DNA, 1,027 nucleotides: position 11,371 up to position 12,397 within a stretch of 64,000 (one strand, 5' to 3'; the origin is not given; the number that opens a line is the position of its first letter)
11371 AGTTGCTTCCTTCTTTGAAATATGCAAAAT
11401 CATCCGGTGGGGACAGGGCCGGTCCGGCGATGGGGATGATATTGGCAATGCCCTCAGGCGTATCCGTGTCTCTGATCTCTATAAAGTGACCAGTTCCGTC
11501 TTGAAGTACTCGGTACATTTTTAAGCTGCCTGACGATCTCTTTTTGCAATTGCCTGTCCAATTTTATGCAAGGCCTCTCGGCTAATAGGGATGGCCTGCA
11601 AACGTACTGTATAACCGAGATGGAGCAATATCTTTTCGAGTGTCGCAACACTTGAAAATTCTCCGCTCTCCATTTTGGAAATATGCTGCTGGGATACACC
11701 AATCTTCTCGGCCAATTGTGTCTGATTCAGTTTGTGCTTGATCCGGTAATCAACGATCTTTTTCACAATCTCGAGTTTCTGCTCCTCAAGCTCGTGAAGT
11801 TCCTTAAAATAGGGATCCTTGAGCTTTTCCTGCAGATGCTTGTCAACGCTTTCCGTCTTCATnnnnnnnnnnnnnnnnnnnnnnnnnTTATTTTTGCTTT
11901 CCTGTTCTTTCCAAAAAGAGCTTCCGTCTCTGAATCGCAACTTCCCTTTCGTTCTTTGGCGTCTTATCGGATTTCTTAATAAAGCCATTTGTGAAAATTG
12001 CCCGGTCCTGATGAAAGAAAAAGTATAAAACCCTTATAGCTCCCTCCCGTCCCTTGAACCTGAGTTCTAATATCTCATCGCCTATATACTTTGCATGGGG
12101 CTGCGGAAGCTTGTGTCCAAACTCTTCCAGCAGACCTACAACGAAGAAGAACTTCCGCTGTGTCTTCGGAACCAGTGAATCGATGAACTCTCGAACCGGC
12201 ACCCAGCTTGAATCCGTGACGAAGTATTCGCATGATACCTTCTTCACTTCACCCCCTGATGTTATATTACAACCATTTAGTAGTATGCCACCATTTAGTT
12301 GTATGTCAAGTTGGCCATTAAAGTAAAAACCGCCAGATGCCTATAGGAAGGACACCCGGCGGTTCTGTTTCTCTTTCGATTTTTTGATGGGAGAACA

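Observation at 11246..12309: higB-higA module with a tightly coupled third ORF and a tandem 15-nt operator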

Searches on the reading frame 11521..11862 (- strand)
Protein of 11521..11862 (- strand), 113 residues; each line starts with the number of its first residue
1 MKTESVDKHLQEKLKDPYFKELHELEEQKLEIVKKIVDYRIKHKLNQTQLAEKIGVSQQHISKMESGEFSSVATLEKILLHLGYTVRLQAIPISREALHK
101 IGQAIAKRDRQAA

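Call 3: search_protein_families(library=pfam, proteins=[window:11521-11862:-], max_evalue=1)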
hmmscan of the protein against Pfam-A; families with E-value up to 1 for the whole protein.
window:11521-11862:- (113 aa): 18 families
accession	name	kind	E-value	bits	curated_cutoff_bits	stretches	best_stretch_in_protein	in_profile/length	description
PF01381.28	HTH_3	-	3e-12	46.8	23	1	38-86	3-52/55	Helix-turn-helix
PF13744.12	HTH_37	-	1.2e-06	28.7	27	1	15-88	3-77/80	Helix-turn-helix domain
PF13443.12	HTH_26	-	3.9e-06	27.5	22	1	40-85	6-53/63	Cro/C1-type HTH DNA-binding domain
PF13560.12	HTH_31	-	0.00015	22.4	27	1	39-82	9-54/64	Helix-turn-helix domain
PF12844.13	HTH_19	-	0.00022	21.5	30.2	1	38-84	6-53/64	Helix-turn-helix domain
PF16509.11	KORA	-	0.00036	21.1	26.7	1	20-66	11-52/84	TrfB plasmid transcriptional repressor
PF04545.22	Sigma70_r4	-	0.0026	17.7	24.1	1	34-65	10-41/50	Sigma-70, region 4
PF13413.12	HTH_25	-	0.0064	16.7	24.6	1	40-71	6-37/62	Helix-turn-helix domain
PF22495.2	HTH_92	-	0.0064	16.2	27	1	38-68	2-32/45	RsaL-like HTH domain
PF00476.26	DNA_pol_A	-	0.011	15.1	34.3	1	20-107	63-147/381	DNA polymerase family A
PF13545.12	HTH_Crp_2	-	0.014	15.8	27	1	38-64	16-42/70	Crp-like helix-turn-helix domain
PF04814.19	HNF-1_N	-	0.025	15.4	29.7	1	25-63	115-153/175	Hepatocyte nuclear factor 1 (HNF-1), N terminus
PF15943.11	YdaS_toxin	-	0.027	14.7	30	1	47-63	11-27/65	Bacterial toxin YdaS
PF17762.8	HTH_ParB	-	0.039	14.5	22.6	1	37-63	13-39/102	ParB HTH domain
PF13518.12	HTH_28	-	0.059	13.9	25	1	35-63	4-31/52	Helix-turn-helix domain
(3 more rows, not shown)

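Call 4: search_protein_families(library=ncbifam, proteins=[window:11521-11862:-], max_evalue=1)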
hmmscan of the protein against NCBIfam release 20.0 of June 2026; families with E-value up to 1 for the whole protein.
window:11521-11862:- (113 aa): 23 families
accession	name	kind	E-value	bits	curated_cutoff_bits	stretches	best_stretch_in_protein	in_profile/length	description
TIGR03070.1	couple_hipB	subfamily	2.5e-09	36.9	71.65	1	32-79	3-48/58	type II toxin-antitoxin system Y4mF family antitoxin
TIGR03830.1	CxxCG_CxxCG_HTH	subfamily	1e-06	28.5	61.8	1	17-79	49-113/127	type II TA system antitoxin MqsA family protein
NF041951.1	phage_RstR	subfamily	4.4e-06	26.9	80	1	31-78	2-50/108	RstR family transcriptional repressor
NF007271.0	PRK09726.1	equivalog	7.2e-06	25.9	79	1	40-88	21-70/88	type II toxin-antitoxin system antitoxin HipB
TIGR02980.1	SigBFG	subfamily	1.5e-05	24.8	234.35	1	22-68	176-218/227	SigB/SigF/SigG family RNA polymerase sigma factor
NF047948.1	male_kill_WMK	equivalog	1.7e-05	24.5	300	1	30-70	4-44/300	WO male-killing family protein Wmk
NF005514.0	PRK07122.1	subfamily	4.4e-05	22.8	372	1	32-66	219-253/264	RNA polymerase sigma factor SigF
TIGR00270.2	TIGR00270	equivalog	0.00017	21.5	110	1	12-78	58-126/159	multiprotein bridging factor aMBF1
NF007408.0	PRK09943.1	equivalog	0.00021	20.9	211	1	26-81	2-58/185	HTH-type transcriptional regulator PuuR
NF006015.0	PRK08154.1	subfamily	0.00034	19.9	204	1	30-83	29-83/314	anaerobic benzoate catabolism transcriptional regulator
TIGR02941.1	Sigma_B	equivalog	0.0013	18.3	315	1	32-66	209-243/255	RNA polymerase sigma factor SigB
NF038310.1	lysogeny_AimR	equivalog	0.0063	15.6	70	1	42-78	7-44/365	AimR family lysis-lysogeny pheromone receptor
TIGR02937.1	sigma70-ECF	superfamily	0.0069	16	42.9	1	34-65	123-154/165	sigma-70 family RNA polymerase sigma factor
NF041493.1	MobT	equivalog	0.0077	15.1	600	1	38-80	3-45/383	MobT family relaxase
NF041575.1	antitoxPezA_Strep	equivalog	0.014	15.4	290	1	33-74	3-43/158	type II toxin-antitoxin system antitoxin PezA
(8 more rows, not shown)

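Call 19: search_protein_families(library=padloc, proteins=[window:11521-11862:-], max_evalue=1)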
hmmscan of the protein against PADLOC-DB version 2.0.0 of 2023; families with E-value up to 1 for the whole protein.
window:11521-11862:- (113 aa): 14 families
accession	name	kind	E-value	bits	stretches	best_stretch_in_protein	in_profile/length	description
PDLC02926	HTH_VI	-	1.7e-08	32.6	1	34-82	4-53/92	-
PDLC03952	RmrA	-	5.9e-08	29.9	1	22-79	13-71/395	-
PDLC03947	RmrA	-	6.7e-06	23.2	1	28-79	8-60/383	-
PDLC03949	RmrA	-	5.5e-05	20.2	1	39-86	10-58/363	-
PDLC04758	PDC-M64B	-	8.7e-05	21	1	9-83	8-83/123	-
PDLC03954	RmrA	-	0.00012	19.1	1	34-79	13-59/380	-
PDLC04775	PDC-M69A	-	0.00019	19.9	1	32-70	8-46/113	-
PDLC03944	RmrA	-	0.00019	18.6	1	39-84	14-60/384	-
PDLC03946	RmrA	-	0.00036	17.4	1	39-87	10-59/357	-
PDLC03665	Control_protein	-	0.00047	18.4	1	29-85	6-64/77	control protein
PDLC04760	PDC-M64C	-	0.0014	17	1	10-83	5-79/93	-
PDLC04142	capH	-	0.0015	17.5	1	34-84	9-60/103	capH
PDLC03951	RmrA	-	0.0016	15.5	1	35-85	12-63/400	-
PDLC03330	MTase_II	-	0.012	12.4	1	29-72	5-45/430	Type II methyltransferase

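Call 60: find_related_loci(query=A5, collection=genome_contigs, flank=4000)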
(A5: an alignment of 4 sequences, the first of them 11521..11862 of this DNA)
Query A5 (113 aa) in genome_contigs; peptide patterns used: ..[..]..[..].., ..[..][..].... (x = any residue, [..] = any of these).
466 stretches matched a pattern; 13 encode a relative of the query (tblastn E <= 1e-3); 13 distinct loci.
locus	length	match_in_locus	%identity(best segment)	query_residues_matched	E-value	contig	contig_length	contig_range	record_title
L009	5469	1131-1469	95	1-113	1e-67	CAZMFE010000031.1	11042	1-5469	MAG TPA_asm: uncultured bacterium isolate binchicken_co21_479 genome assembly, contig: NODE_4736_length_11042_cov_5.6541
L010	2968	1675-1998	67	1-108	3e-45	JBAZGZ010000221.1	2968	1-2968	MAG: Candidatus Omnitrophota bacterium isolate SO_2017_LW3_58 NODE_141663_length_2968_cov_0.758536_LW162_2017, whole gen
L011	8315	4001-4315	66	1-105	7e-45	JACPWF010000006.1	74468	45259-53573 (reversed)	MAG: Candidatus Omnitrophota bacterium isolate NC_groundwater_804_Pr6_B-0.1um_56_12 kurt_kritikos_18_scaffold_202817, wh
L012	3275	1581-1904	63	1-108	1e-43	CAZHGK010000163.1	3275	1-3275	MAG TPA_asm: uncultured Planctomycetales bacterium isolate SRP278252_co2_12 genome assembly, contig: NODE_66032_length_3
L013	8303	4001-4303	66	1-101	1e-43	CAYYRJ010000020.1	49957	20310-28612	MAG TPA_asm: uncultured Planctomycetales bacterium isolate SRP278252_co1_150 genome assembly, contig: NODE_908_length_49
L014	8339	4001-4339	58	1-113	3e-43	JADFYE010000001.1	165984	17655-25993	MAG: Candidatus Omnitrophota bacterium isolate nDJH6bin14 nDJH6_bin14_NODE_1_length_165984_cov_7.333124, whole genome sh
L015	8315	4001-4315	64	1-105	1e-41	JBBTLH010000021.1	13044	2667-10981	MAG: Candidatus Omnitrophota bacterium isolate H51-bin162_1 H51_bin162_1_000000000021, whole genome shotgun sequence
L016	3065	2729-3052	60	1-108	2e-41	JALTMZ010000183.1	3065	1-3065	MAG: Thermococcus sp. isolate S139_metabat2_scaf2bin.061_VB S139_NODE_58515_length_3065_cov_0.992852, whole genome shotg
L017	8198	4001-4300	57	1-100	6e-39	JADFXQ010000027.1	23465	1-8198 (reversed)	MAG: Candidatus Omnitrophota bacterium isolate nDJH15bin13 nDJH15_bin13_NODE_27_length_23465_cov_5.776245, whole genome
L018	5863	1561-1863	61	1-101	2e-39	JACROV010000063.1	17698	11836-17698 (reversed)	MAG: Candidatus Omnitrophota bacterium isolate NC_groundwater_1970_Pr3_S-0.2um_51_5 scaffold_526487, whole genome shotgu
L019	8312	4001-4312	65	2-105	3e-44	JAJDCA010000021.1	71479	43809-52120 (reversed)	MAG: Candidatus Omnitrophota bacterium isolate OFTM38 OFTM38_20, whole genome shotgun sequence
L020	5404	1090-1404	64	1-105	1e-42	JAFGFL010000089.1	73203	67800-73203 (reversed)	MAG: Candidatus Omnitrophota bacterium isolate Zod_Metabat.1316 k87_14593211, whole genome shotgun sequence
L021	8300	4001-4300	33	4-109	5e-8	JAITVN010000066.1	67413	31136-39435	MAG: Streptococcaceae bacterium isolate TD116_bin48 k119_696931, whole genome shotgun sequence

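Call 88: search_solved_structures(query=window:11521-11862:-, max_evalue=0.001)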
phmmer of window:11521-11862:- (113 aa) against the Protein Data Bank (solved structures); distinct sequences matched with E-value up to 0.001: 4.
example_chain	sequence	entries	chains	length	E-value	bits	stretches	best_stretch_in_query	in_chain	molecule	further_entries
6af3_B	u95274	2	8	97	2.4e-05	27.9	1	16-96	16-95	HigA antitoxin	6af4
1r63_A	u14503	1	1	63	0.00029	24.5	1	34-86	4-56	REPRESSOR PROTEIN FROM BACTERIOPHAGE 434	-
1per_L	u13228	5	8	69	0.00035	24.2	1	34-86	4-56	PROTEIN (434 REPRESSOR) | 434 REPRESSOR | REPRESSOR PROTEIN CI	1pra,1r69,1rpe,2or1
1sq8_A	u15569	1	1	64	0.00038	24.1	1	36-86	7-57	dh434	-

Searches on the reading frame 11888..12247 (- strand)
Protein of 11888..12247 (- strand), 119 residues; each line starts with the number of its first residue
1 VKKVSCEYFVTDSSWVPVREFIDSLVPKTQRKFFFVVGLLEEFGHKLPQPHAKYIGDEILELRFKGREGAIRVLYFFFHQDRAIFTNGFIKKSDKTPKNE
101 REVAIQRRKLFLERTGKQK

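Call 3: search_protein_families(library=pfam, proteins=[window:11888-12247:-], max_evalue=1)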
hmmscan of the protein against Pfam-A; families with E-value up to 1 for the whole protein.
window:11888-12247:- (119 aa): 2 families
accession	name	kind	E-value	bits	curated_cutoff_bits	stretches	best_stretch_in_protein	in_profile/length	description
PF05973.20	Gp49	-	1.3e-23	83.2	23.9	1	20-109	1-90/90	Phage derived protein Gp49-like (DUF891)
PF06296.18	RelE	-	0.021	15.5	27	1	64-104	52-91/120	RelE toxin of RelE / RelB toxin-antitoxin system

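Call 4: search_protein_families(library=ncbifam, proteins=[window:11888-12247:-], max_evalue=1)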
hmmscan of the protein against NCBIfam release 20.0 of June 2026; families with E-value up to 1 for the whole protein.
window:11888-12247:- (119 aa): 0 families

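Call 19: search_protein_families(library=padloc, proteins=[window:11888-12247:-], max_evalue=1)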
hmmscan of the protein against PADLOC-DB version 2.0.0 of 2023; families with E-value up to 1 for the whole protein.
window:11888-12247:- (119 aa): 2 families
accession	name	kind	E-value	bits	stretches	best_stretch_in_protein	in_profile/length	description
PDLC03886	NsnC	-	6.2e-11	40.2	1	46-111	224-289/293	-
PDLC03894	NsnC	-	1.5e-05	22.7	1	57-97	236-277/294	-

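Call 87: search_solved_structures(query=window:11888-12247:-, max_evalue=0.1)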
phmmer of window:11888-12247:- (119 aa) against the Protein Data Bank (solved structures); distinct sequences matched with E-value up to 0.1: 7.
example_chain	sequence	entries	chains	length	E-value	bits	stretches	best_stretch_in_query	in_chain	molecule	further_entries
9loc_A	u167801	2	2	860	2.2e-10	44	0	48-84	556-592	Fc receptor-like protein 5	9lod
7nbu_Y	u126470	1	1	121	7.2e-05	26.2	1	46-113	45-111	Probable endoribonuclease HigB1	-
7awk_A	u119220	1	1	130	8.7e-05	25.9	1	46-113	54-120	Probable endoribonuclease HigB1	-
6af3_A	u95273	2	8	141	0.001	22.5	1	34-106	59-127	HigB toxin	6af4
1z4r_A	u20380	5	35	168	0.08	16.4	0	23-62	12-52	General control of amino acid synthesis protein 5-like 2 | Histone acetyltransferase KAT2A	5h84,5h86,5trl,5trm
8h65_C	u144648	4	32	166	0.09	16.2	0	23-62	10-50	Histone acetyltransferase KAT2A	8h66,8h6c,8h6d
8e6o_A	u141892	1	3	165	0.091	16.2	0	23-62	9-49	Histone acetyltransferase KAT2A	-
